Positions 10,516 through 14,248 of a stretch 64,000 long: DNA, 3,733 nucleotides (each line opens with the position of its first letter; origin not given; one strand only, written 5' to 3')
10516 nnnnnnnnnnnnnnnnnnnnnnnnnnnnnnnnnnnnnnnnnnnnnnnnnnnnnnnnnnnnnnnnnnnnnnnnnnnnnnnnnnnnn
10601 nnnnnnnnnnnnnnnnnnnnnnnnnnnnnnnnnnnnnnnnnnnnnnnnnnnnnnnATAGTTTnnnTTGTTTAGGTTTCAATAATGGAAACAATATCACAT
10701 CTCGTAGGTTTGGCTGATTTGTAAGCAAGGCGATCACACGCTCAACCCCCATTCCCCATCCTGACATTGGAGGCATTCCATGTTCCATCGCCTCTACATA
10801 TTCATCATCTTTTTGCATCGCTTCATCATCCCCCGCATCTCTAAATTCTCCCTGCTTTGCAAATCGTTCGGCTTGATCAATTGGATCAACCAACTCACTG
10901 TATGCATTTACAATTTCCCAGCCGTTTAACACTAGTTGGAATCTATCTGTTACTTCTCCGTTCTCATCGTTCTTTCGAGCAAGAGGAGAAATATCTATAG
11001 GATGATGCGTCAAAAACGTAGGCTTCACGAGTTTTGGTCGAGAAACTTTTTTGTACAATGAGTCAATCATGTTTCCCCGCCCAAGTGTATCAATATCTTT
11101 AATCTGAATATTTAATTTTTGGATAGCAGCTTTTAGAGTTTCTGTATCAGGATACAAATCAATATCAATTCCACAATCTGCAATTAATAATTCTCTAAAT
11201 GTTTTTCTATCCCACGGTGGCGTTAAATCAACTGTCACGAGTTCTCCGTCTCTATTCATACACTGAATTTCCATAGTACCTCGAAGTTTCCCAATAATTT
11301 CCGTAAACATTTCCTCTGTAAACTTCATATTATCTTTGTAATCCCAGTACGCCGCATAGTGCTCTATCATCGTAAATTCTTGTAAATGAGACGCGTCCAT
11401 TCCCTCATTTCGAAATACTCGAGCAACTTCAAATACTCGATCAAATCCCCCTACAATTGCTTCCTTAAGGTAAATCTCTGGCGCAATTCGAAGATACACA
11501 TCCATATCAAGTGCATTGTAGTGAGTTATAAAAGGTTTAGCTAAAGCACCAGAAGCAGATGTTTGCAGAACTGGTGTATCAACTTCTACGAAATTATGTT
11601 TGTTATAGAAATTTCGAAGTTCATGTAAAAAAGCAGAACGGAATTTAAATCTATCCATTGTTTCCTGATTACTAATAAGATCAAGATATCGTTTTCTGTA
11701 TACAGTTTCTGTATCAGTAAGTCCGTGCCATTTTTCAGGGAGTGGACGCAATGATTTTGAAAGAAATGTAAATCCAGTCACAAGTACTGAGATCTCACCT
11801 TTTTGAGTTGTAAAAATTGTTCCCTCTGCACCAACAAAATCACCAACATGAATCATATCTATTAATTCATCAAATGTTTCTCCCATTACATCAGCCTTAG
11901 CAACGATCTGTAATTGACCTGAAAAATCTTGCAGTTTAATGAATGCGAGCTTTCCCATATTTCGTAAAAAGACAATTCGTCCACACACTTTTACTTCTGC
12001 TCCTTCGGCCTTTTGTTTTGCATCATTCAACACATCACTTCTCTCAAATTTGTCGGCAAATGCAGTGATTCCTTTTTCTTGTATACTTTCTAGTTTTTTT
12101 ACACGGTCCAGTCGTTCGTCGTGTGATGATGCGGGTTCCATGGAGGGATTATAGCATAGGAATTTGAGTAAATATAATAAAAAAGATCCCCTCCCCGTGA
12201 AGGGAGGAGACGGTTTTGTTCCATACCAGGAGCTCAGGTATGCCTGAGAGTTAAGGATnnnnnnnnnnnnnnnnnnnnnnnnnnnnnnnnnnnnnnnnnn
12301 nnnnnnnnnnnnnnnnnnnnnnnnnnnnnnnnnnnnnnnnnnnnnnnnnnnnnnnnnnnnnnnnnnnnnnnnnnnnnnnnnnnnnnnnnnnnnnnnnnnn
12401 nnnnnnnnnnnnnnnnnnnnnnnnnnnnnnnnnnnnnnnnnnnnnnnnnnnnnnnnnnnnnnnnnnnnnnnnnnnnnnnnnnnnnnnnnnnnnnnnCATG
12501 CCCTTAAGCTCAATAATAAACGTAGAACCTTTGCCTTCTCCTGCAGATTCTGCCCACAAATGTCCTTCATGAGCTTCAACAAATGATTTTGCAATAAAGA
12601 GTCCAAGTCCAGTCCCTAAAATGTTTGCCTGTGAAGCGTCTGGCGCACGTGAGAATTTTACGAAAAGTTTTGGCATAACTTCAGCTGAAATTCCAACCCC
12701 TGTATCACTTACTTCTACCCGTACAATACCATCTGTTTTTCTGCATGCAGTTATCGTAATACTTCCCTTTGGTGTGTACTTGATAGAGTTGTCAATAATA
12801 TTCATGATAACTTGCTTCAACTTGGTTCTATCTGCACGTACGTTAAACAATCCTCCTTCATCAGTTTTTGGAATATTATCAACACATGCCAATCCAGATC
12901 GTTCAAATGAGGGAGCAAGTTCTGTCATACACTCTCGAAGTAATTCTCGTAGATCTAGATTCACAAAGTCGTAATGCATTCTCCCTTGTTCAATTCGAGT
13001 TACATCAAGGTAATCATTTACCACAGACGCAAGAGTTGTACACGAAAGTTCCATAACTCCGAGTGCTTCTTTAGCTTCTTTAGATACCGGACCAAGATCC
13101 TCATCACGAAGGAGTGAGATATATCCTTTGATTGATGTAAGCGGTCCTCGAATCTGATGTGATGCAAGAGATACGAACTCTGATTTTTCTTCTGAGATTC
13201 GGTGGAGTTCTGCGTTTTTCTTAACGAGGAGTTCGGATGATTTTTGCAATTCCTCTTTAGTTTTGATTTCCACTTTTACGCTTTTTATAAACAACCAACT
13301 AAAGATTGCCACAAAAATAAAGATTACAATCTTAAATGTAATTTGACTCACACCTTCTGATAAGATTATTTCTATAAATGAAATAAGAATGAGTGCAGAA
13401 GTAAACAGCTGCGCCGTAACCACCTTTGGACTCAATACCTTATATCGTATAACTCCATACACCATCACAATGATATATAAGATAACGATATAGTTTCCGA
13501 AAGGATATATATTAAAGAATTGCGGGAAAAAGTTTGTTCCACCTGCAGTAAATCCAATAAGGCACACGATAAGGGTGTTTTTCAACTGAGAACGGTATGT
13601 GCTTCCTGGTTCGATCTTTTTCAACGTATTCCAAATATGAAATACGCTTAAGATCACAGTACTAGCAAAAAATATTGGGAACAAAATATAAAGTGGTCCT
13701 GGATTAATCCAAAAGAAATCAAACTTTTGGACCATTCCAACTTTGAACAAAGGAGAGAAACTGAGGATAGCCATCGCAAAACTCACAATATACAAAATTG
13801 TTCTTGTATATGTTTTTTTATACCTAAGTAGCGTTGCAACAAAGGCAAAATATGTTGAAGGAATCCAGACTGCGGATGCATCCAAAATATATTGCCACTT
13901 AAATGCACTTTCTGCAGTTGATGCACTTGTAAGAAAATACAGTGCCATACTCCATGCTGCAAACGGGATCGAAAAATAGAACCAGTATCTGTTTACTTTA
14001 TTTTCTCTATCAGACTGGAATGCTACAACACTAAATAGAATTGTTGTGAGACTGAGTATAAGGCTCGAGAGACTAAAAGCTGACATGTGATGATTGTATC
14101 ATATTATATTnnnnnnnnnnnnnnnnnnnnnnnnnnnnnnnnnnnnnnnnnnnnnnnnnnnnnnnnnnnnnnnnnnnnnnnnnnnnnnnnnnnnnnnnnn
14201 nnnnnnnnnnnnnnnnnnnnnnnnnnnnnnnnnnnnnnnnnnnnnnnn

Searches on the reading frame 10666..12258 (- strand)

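Call 20: search_protein_families(library=pfam, proteins=[window:10666-12258:-], max_evalue=0.00001)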
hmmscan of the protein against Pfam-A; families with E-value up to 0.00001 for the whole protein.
window:10666-12258:- (531 aa): 3 families
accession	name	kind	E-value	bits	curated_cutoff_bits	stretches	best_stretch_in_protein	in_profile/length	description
PF00152.25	tRNA-synt_2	-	3.1e-81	273.2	25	1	183-526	2-306/308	tRNA synthetases class II (D, K and N)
PF01336.31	tRNA_anti-codon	-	9.9e-16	57.9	27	1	89-164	1-73/75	OB-fold nucleic acid binding domain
PF01409.25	tRNA-synt_2d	-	3.3e-06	27.2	19.8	0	274-325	104-153/246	tRNA synthetases class II core domain (F)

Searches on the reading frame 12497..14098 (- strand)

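Call 20: search_protein_families(library=pfam, proteins=[window:12497-14098:-], max_evalue=0.00001)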
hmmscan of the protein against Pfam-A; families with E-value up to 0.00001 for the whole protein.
window:12497-14098:- (534 aa): 2 families
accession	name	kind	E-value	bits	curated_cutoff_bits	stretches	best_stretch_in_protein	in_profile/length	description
PF02518.31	HATPase_c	-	5.3e-26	91.7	26.4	1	423-532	2-108/111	Histidine kinase-, DNA gyrase B-, and HSP90-like ATPase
PF00512.31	HisKA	-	2.3e-14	53.6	26.9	1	305-372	2-66/66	His Kinase A (phospho-acceptor) domain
